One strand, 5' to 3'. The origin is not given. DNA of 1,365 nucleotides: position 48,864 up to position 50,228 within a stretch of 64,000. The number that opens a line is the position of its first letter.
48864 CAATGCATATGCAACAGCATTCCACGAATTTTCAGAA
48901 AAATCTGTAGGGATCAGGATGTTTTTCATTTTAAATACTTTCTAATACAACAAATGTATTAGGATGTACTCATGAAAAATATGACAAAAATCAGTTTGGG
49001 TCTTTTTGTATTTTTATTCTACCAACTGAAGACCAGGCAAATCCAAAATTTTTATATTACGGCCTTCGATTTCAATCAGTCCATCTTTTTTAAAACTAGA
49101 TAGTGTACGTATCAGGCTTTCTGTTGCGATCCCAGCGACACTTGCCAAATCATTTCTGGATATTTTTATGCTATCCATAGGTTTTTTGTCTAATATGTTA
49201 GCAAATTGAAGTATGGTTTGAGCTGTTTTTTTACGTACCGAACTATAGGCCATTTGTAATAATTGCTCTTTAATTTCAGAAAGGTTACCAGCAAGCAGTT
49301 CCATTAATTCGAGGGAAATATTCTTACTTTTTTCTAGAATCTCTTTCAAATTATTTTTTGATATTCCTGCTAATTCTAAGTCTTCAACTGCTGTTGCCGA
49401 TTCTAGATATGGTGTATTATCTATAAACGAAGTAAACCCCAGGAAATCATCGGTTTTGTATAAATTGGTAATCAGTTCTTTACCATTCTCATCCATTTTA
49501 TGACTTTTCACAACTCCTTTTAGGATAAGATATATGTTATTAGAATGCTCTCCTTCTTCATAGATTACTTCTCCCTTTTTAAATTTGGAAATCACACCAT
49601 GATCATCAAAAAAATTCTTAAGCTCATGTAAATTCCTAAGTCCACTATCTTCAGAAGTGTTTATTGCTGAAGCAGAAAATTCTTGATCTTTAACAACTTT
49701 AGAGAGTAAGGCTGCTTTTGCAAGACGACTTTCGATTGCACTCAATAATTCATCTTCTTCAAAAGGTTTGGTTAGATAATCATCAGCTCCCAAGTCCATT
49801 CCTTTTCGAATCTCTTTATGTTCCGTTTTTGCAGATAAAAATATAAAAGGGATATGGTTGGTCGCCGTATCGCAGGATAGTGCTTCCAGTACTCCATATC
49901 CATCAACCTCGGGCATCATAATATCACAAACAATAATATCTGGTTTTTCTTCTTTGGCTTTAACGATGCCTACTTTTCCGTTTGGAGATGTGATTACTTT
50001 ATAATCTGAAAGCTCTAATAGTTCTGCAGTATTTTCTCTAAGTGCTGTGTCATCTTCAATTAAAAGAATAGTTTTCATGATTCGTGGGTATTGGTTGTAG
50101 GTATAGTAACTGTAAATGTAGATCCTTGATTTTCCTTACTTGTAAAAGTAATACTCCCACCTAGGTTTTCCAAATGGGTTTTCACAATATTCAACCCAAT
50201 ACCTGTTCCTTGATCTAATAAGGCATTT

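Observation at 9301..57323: Sixteen TGAY-N4-RTCA palindromes with a fixed 23-nt spacing to the -7 promoter box define a dense local regulon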

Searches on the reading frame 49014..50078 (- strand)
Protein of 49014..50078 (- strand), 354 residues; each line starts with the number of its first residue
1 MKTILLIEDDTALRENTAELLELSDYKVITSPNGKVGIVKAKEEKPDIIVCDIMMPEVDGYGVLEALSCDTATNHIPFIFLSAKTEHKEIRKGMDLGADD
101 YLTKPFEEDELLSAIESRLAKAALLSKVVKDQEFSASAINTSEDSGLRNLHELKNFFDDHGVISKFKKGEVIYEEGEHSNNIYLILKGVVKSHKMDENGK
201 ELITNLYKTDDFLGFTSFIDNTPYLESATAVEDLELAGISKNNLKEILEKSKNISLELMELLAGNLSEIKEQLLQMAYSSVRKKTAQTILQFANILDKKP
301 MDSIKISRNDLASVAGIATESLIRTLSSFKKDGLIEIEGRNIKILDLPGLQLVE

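Call 9: search_protein_families(library=pfam, proteins=[window:49014-50078:-])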
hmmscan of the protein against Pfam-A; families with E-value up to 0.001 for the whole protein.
window:49014-50078:- (354 aa): 4 families
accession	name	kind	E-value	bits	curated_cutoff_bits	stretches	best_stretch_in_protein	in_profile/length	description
PF00072.30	Response_reg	-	1.8e-27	96.2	30.2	1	4-116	1-111/111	Response regulator receiver domain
PF00027.35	cNMP_binding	-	9e-20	70.9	27.5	1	165-250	3-88/89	Cyclic nucleotide-binding domain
PF13545.12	HTH_Crp_2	-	4.2e-13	49.5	27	1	286-351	4-68/70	Crp-like helix-turn-helix domain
PF00325.26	Crp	-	0.00041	20.5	21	1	304-335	1-32/32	Bacterial regulatory proteins, crp family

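Call 17: find_homologous_proteins(query=window:49014-50078:-, max_evalue=1e-10)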
Query window:49014-50078:- (354 aa): 7990 proteins with E <= 1e-10 among 8000 candidates; the best 120 are listed.
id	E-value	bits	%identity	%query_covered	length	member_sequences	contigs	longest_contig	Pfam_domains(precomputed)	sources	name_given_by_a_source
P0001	3.9e-220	748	100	100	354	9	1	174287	PF13545.13,PF00027.36,PF00072.31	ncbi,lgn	-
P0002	1.5e-201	687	94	100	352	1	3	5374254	PF13545.13,PF00027.36,PF00072.31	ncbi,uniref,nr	ncbi:response regulator [Aquimarina sp. Aq78]|uniref:response regulator n=1 Tax=Aquimarina sp. Aq78 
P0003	1.8e-199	680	92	100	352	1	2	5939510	PF13545.13,PF00027.36,PF00072.31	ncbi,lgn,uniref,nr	ncbi:response regulator [Aquimarina macrocephali]|uniref:response regulator n=1 Tax=Aquimarina macro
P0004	2.0e-197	673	90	100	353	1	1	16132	PF13545.13,PF00027.36,PF00072.31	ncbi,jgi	jgi:CRP-like cAMP-binding protein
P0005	1.6e-193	660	90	100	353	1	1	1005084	PF13545.13,PF00027.36,PF00072.31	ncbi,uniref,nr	ncbi:response regulator [Aquimarina sediminis]|uniref:response regulator n=1 Tax=Aquimarina sedimini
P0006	3.7e-193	659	89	100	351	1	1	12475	PF13545.13,PF00027.36,PF00072.31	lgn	-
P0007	3.8e-188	643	86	100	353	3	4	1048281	PF13545.13,PF00027.36,PF00072.31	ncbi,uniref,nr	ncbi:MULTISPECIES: response regulator [Aquimarina]|uniref:response regulator n=1 Tax=Aquimarina TaxI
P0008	1.5e-187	641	86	100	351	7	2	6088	PF13545.13,PF00027.36,PF00072.31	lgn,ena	-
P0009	9.8e-187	638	86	100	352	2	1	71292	PF13545.13,PF00027.36,PF00072.31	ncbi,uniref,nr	ncbi:response regulator [Aquimarina sp. I32.4]|uniref:response regulator n=1 Tax=Aquimarina sp. I32.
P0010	9.5e-185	632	85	100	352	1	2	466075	PF13545.13,PF00027.36,PF00072.31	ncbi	-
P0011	9.9e-185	632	85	100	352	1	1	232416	PF13545.13,PF00027.36,PF00072.31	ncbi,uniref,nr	ncbi:response regulator [Aquimarina longa]|uniref:response regulator n=1 Tax=Aquimarina longa TaxID=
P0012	5.0e-184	629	85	100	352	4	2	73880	PF13545.13,PF00027.36,PF00072.31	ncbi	-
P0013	1.3e-183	628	86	100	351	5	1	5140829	PF13545.13,PF00027.36,PF00072.31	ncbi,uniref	ncbi:response regulator [Aquimarina sp. SS2-1]|uniref:response regulator n=1 Tax=Aquimarina besae Ta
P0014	2.0e-183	627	86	100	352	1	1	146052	PF13545.13,PF00027.36,PF00072.31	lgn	-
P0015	2.0e-183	627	86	100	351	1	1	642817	PF13545.13,PF00027.36,PF00072.31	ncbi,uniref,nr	ncbi:response regulator [Aquimarina sp. MMG016]|uniref:response regulator n=1 Tax=Aquimarina sp. MMG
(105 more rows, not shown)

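Call 27: search_solved_structures(query=window:49014-50078:-, max_evalue=0.001, show_alignments=0)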
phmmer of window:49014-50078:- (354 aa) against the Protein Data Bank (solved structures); distinct sequences matched with E-value up to 0.001: 334 (the best 60 are shown).
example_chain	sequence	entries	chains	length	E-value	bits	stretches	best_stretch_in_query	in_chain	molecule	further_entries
9g85_A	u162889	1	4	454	2.2e-21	80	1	6-134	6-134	Response regulator PleD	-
2wb4_A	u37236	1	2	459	2.3e-21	80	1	6-134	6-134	DIGUANYLATE CYCLASE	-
9g86_A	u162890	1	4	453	2.6e-21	79.8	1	5-134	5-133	Response regulator PleD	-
1w25_A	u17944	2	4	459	2.7e-21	79.7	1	5-134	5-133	STALKED-CELL DIFFERENTIATION CONTROLLING PROTEIN | RESPONSE REGULATOR PLED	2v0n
9dvt_R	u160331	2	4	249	7.2e-21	78.3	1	3-125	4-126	DNA-binding dual master transcriptional regulator RpaA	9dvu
8fk2_A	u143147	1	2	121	8.5e-20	74.8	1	1-121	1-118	Putative response regulator CovR VicR-like protein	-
1nxo_A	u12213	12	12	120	5.3e-19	72.2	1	1-120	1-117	DNA-binding response regulator | Response regulator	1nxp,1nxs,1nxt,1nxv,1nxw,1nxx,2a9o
1mvo_A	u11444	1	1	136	6.8e-19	71.8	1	2-123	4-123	PhoP response regulator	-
12aw_A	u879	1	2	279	1.1e-18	71.1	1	3-128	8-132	HYBRID TWO-COMPONENT SYSTEM PROTEIN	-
9ji3_J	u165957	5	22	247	2.8e-18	69.8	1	4-132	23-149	DNA-binding response regulator | Possible two component system response transcriptional positive regulator PhoP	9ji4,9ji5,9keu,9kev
6eb7_A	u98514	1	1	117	2.9e-18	69.8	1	2-119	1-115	DNA-binding response regulator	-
3r0j_A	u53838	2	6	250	2.9e-18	69.8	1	4-131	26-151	POSSIBLE TWO COMPONENT SYSTEM RESPONSE TRANSCRIPTIONAL POSITIVE REGULATOR PHOP | Response regulator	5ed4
9xzo_A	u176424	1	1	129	7.4e-18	68.4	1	2-116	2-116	De novo protein M1X0B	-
4cyd_A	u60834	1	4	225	1.2e-17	67.8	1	155-348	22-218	PROBABLE TRANSCRIPTION REGULATOR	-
4byy_A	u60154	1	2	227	1.2e-17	67.7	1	155-348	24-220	TRANSCRIPTIONAL REGULATOR, CRP/FNR FAMILY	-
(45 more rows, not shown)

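Call 29: find_related_loci(query=A1, collection=genome_contigs, flank=10000)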
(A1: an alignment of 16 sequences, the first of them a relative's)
Query A1 (354 aa) in genome_contigs; peptide patterns used: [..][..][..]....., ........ (x = any residue, [..] = any of these).
599 stretches matched a pattern (row limit reached: there are more); 596 encode a relative of the query (tblastn E <= 1e-3); the best 80 are kept; 80 distinct loci.
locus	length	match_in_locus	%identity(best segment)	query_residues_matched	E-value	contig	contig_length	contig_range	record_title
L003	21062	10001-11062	95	1-354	0e+0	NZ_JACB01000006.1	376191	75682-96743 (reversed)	Aquimarina megaterium XH134 contig6_scaffold4, whole genome shotgun sequence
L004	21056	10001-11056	94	1-354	0e+0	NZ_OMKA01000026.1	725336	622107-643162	Aquimarina sp. Aq78 isolate Aquimarina sp. strain Aq78 assembly02, whole genome shotgun sequence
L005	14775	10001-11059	90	1-354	0e+0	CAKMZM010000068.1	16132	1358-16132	uncultured Flavobacteriaceae bacterium isolate EG16N_Bin3 genome assembly, contig: NODE_197_length_16132_cov_54.091995,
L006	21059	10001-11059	90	1-354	0e+0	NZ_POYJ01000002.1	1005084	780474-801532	Aquimarina sediminis strain w01 contig2, whole genome shotgun sequence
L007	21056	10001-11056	87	1-354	0e+0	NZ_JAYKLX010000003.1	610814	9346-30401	Aquimarina gracilis strain PSC32 contig3, whole genome shotgun sequence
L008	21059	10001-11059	86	1-354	0e+0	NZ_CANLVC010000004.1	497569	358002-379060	Aquimarina algiphila isolate 2-91_1.fasta NODE_9, whole genome shotgun sequence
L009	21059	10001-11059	86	1-354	0e+0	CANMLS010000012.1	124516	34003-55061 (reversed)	uncultured Aquimarina sp. isolate 637-3Z.fasta genome assembly, contig: NODE_12, whole genome shotgun sequence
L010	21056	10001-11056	86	1-354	0e+0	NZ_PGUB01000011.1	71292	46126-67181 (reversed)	Aquimarina sp. I32.4 Contig_0000011, whole genome shotgun sequence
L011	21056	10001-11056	85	1-354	0e+0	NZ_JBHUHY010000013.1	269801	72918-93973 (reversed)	Aquimarina celericrescens strain KCTC 52897 soapdenovo_K_105_13, whole genome shotgun sequence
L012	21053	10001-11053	85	1-354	0e+0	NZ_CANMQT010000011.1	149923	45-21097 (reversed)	Uncultured Aquimarina sp. isolate 2-563A-J.fasta NODE_11, whole genome shotgun sequence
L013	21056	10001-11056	85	1-354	0e+0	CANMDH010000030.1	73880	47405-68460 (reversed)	uncultured Aquimarina sp. isolate 2-536A.fasta genome assembly, contig: NODE_30, whole genome shotgun sequence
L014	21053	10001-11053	86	1-354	0e+0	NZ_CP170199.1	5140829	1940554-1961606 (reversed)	Aquimarina sp. SS2-1 chromosome, complete genome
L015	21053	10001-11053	86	1-354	0e+0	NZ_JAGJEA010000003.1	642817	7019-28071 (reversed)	Aquimarina sp. MMG016 assembly_contig_3, whole genome shotgun sequence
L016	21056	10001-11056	84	1-354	0e+0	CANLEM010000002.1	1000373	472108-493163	uncultured Aquimarina sp. isolate 2-328.fasta genome assembly, contig: NODE_2, whole genome shotgun sequence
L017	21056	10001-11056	82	1-354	0e+0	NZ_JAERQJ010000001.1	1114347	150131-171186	Aquimarina mytili strain KCTC 23302 scaffold1-size1114285, whole genome shotgun sequence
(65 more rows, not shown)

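Call 37: search_protein_families(library=ncbifam, proteins=[window:49014-50078:-], max_evalue=0.01)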
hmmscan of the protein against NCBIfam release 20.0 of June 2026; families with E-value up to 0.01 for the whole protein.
window:49014-50078:- (354 aa): 107 families (the best 25 are shown)
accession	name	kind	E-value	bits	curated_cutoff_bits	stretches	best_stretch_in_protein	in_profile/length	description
TIGR02154.1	PhoB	equivalog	1.3e-25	90.1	296.2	1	2-122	3-123/226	phosphate regulon transcriptional regulator PhoB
NF041733.1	resp_reg_CseB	equivalog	5.4e-25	88.1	350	1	3-131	2-127/228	two-component system response regulator CseB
NF007135.0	PRK09581.1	equivalog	1.5e-24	86.7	474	1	20-211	21-200/457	PleD family two-component system response regulator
NF040689.1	MtrAB_MtrA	equivalog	3.6e-24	85.3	300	1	4-123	1-117/219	MtrAB system response regulator MtrA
NF051850.1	RespRegRprY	equivalog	8.7e-24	84.2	370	1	3-121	6-122/234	response regulator transcription factor RprY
NF045944.1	ResRegRpaBCyano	equivalog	1.4e-23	83.5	330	1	5-124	1-117/229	response regulator transcription factor RpaB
NF033120.0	vanR_FM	exception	8.1e-22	78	460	1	3-133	5-132/231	vancomycin resistance response regulator transcription factor, VanR-F/VanR-M family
NF008732.0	PRK11753.1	equivalog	1.1e-21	77.3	266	1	157-345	19-211/214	cAMP-activated global transcriptional regulator CRP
NF053854.1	RespRegPhoBBctds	equivalog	2.4e-21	76.2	270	1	4-128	1-124/225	two-component system response regulator PhoB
TIGR01387.1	cztR_silR_copR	subfamily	6.3e-21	75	279.2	1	4-127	1-122/218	heavy metal response regulator transcription factor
NF045505.1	RR_RssB_Pseudo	equivalog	1.7e-20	73.5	700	1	3-125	7-128/394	two-component system response regulator RssB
NF007005.1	PRK09468.1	equivalog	2e-19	69.9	331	1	2-121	4-121/237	osmolarity response regulator transcription factor OmpR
NF045991.1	RespRegCtrARhodob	equivalog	4.1e-19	69.2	350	1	4-121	3-118/224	response regulator transcription factor CtrA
NF047465.1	hybrid_HK_LvrA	exception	2.1e-18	65.7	1200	1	3-117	469-582/819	hybrid histidine kinase/response regulator LvrA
NF040534.1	resp_reg_YycF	equivalog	3.1e-18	65.9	340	1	2-126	1-122/231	response regulator YycF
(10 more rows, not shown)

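Call 51: predict_structure(alignment_id=A1)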
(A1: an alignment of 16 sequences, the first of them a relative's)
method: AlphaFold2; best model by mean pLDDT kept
length: 354 residues; sequences in the alignment: 16
mean_pLDDT: 69.1   pTM: 0.41
mean pLDDT of the five models: 69.1, 67.2, 63.1, 63.1, 62.5
residues with pLDDT >= 90: 44; 70-90: 138; 50-70: 117; < 50: 55
segments of 3 or more residues with pLDDT < 50: 132-150, 210-223, 264-277
pLDDT, mean of each block of 10 residues (from residue 1): 92 90 92 95 94 87 87 85 66 69 80 79 60 40 37 64 82 58 70 61 53 39 58 76 63 52 48 49 75 66 61 57 77 81 77 73
secondary structure, 60 per line:
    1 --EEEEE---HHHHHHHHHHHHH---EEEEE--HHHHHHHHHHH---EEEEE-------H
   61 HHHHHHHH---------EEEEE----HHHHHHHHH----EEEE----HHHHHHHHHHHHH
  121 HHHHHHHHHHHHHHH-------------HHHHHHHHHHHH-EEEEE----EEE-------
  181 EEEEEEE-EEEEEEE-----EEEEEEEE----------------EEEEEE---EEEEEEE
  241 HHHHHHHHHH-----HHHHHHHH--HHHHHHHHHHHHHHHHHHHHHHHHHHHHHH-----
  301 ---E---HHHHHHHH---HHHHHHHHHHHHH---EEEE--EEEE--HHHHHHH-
elements in order: E3-7 H11-23 E27-31 H34-44 E48-52 H60-68 E78-82 H87-95 E100-103 H108-135 H149-160 E162-166 E171-173 E181-187 E189-195 E201-208 E225-230 E234-240 H241-250 H256-263 H266-295 H308-315 H319-331 E335-338 E341-344 H347-353

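Call 59: search_protein_representatives(protein=window:49014-50078:-)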
Query: 354 residues. Proteins with E-value up to 0.001 (for the whole library): 519363; up to 1e-10: 108399; up to 1e-30: 1449. The best 150 are listed.
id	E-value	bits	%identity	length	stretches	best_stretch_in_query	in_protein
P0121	2.8e-131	454.3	66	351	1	1-351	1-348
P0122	1.2e-98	347.0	51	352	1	3-345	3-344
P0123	5.8e-98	344.8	72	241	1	54-289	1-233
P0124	1.6e-97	343.3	53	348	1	1-350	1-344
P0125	6.6e-88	311.8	47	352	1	2-352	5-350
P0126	4.6e-85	302.4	47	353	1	1-350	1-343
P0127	1.9e-84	300.4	47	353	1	1-344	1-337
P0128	1.9e-83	297.1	47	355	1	2-351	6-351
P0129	1.0e-82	294.7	45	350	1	1-352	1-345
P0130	1.6e-82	294.1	47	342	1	1-351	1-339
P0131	1.0e-81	291.4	44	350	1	2-346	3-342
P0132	3.0e-81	289.9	45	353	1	2-351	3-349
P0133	2.0e-80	287.2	57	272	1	81-351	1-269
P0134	5.7e-80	285.7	59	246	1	1-248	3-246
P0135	1.1e-79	284.7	46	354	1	1-350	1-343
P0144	1.2e-76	274.7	42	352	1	1-351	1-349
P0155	3.3e-73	263.5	40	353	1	2-347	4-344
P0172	5.9e-71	256.1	37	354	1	2-349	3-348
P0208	8.5e-67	242.4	38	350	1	3-351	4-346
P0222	7.2e-66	239.4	38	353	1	1-346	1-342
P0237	2.2e-64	234.5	37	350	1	1-351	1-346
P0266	6.6e-62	226.4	37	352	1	1-351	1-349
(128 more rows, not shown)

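Call 62: list_cluster_members(proteins=[P0122, P0125, P0131, P0144, P0155, P0172, P0208, P0222, P0237, P0266])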
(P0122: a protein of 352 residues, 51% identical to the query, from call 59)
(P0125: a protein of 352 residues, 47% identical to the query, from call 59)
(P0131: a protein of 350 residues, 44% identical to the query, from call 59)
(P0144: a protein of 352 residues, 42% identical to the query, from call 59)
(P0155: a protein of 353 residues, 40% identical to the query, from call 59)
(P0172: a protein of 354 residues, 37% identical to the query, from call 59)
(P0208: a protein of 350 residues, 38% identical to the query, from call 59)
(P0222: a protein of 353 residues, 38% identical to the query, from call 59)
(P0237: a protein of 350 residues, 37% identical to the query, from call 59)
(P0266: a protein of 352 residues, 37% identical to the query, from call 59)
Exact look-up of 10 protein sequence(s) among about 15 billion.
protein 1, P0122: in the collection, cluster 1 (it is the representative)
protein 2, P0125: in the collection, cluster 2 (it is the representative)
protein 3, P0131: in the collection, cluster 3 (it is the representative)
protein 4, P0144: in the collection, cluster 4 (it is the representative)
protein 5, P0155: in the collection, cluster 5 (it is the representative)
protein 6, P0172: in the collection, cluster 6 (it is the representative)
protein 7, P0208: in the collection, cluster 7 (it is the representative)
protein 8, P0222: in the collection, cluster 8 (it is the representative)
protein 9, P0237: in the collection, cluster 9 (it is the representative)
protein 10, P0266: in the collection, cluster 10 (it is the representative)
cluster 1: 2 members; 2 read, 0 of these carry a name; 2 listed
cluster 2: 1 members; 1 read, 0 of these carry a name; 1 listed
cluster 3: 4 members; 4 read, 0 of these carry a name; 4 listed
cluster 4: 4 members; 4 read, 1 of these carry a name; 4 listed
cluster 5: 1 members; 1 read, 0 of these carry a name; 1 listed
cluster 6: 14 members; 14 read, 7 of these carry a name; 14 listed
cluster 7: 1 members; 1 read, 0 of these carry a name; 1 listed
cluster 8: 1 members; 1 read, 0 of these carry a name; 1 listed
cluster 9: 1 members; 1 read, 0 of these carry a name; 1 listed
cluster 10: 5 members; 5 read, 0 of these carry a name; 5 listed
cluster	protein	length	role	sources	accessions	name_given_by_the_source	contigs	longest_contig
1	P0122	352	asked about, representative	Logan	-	-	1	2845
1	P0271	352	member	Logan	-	-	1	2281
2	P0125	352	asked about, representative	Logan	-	-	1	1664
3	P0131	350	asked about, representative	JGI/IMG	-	-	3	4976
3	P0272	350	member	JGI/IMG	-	-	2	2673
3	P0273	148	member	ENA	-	-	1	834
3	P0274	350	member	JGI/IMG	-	-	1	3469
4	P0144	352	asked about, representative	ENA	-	-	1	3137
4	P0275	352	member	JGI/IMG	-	CRP-like cAMP-binding protein/CheY-like chemotaxis protein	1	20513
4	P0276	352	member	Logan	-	-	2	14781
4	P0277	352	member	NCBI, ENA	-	-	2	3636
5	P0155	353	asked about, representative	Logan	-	-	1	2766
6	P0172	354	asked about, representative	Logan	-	-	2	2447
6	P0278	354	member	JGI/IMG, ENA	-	CheY-like chemotaxis protein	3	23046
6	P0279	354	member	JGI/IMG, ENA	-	CheY-like chemotaxis protein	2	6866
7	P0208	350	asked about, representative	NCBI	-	-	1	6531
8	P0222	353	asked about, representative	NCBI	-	-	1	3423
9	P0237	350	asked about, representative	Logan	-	-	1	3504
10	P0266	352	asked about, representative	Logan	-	-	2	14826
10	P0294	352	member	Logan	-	-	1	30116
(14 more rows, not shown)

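Call 63: find_encoding_contigs(protein=P0294, flank=10000, max_places=2)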
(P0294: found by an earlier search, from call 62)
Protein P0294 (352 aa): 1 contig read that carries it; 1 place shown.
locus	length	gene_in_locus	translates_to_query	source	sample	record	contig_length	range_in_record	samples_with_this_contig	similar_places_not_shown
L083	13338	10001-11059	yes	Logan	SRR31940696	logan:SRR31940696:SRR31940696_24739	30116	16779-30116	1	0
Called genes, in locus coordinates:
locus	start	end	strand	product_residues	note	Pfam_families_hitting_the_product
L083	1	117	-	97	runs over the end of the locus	PF00276:Ribosomal_L23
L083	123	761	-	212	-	PF00573:Ribosomal_L4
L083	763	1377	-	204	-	PF00297:Ribosomal_L3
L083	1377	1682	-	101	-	PF00338:Ribosomal_S10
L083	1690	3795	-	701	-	PF00009:GTP_EFTU, PF03144:GTP_EFTU_D2, PF22042:EF-G_D2, PF14492:EFG_III, PF16658:RF3_C (faint), PF03764:EFG_IV, PF00679:EFG_C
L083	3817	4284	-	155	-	PF00177:Ribosomal_S7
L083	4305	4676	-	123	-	PF00164:Ribosom_S12_S23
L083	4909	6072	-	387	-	PF00929:RNase_T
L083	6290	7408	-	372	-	PF00712:DNA_pol3_beta, PF02767:DNA_pol3_beta_2, PF02768:DNA_pol3_beta_3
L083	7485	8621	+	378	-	PF13439:Glyco_transf_4, PF00534:Glycos_transf_1, PF13692:Glyco_trans_1_4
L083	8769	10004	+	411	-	PF00989:PAS (weak), PF13426:PAS_9, PF00512:HisKA, PF02518:HATPase_c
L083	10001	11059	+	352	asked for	PF00072:Response_reg, PF00027:cNMP_binding, PF13545:HTH_Crp_2, PF00325:Crp (weak)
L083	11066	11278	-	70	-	-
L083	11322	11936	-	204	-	PF00719:Pyrophosphatase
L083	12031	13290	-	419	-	PF08659:KR, PF23297:ACP_SdgA_C (weak), PF00550:PP-binding, PF23297:ACP_SdgA_C, PF00550:PP-binding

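Call 64: find_encoding_contigs(protein=P0278, flank=10000, max_places=2)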
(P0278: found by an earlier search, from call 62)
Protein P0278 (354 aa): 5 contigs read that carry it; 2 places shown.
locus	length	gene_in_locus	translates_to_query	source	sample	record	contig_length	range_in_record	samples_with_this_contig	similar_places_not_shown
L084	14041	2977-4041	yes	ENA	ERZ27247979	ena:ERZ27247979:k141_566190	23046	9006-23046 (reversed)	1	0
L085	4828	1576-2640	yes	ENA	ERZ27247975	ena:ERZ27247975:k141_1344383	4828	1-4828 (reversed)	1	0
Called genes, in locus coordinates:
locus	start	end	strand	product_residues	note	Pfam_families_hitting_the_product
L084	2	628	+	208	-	?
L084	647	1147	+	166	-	PF04390:LptE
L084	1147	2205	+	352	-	-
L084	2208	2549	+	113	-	PF03840:SecG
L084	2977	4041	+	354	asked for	PF00072:Response_reg, PF00027:cNMP_binding, PF13545:HTH_Crp_2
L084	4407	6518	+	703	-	PF14903:WG_beta_rep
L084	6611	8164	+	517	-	PF07676:PD40 (faint), PF00691:OmpA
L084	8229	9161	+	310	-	PF16745:RsgA_N, PF03193:RsgA_GTPase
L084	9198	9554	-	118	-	PF02537:CRCB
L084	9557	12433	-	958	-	PF00675:Peptidase_M16, PF05193:Peptidase_M16_C, PF00675:Peptidase_M16, PF05193:Peptidase_M16_C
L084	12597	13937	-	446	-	PF00289:Biotin_carb_N, PF02222:ATP-grasp, PF02786:CPSase_L_D2, PF07478:Dala_Dala_lig_C, PF02785:Biotin_carb_C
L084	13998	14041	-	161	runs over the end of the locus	PF00364:Biotin_lipoyl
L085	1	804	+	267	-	?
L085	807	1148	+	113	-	PF03840:SecG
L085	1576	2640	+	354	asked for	PF00072:Response_reg, PF00027:cNMP_binding, PF13545:HTH_Crp_2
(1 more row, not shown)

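Call 65: find_encoding_contigs(protein=P0275, flank=10000, max_places=2)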
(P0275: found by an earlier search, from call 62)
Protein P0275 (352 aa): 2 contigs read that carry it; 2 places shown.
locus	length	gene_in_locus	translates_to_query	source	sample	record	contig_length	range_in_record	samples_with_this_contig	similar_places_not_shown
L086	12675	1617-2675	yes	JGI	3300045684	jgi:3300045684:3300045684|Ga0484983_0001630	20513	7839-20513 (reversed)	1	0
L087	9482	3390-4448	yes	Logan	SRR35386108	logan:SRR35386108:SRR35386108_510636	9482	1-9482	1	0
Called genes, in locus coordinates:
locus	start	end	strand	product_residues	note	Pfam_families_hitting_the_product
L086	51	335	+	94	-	-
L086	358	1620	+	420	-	PF00989:PAS, PF13188:PAS_8 (faint), PF13426:PAS_9, PF00512:HisKA, PF02518:HATPase_c, PF13581:HATPase_c_2 (weak)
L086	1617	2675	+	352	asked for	PF00072:Response_reg, PF00027:cNMP_binding, PF13545:HTH_Crp_2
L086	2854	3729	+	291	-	-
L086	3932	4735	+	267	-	PF00582:Usp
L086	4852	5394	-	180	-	-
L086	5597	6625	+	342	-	-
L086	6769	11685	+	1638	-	PF01364:Peptidase_C25, PF13860:FlgD_ig (faint)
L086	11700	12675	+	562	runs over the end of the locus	PF20154:LNT_N, PF00795:CN_hydrolase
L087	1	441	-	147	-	?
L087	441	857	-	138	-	PF07291:MauE (weak), PF07681:DoxX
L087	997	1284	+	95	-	PF00403:HMA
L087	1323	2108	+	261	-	PF00582:Usp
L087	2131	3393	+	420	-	PF00989:PAS, PF13188:PAS_8 (faint), PF13426:PAS_9, PF00512:HisKA, PF02518:HATPase_c, PF13581:HATPase_c_2 (weak)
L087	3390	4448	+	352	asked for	PF00072:Response_reg, PF00027:cNMP_binding, PF13545:HTH_Crp_2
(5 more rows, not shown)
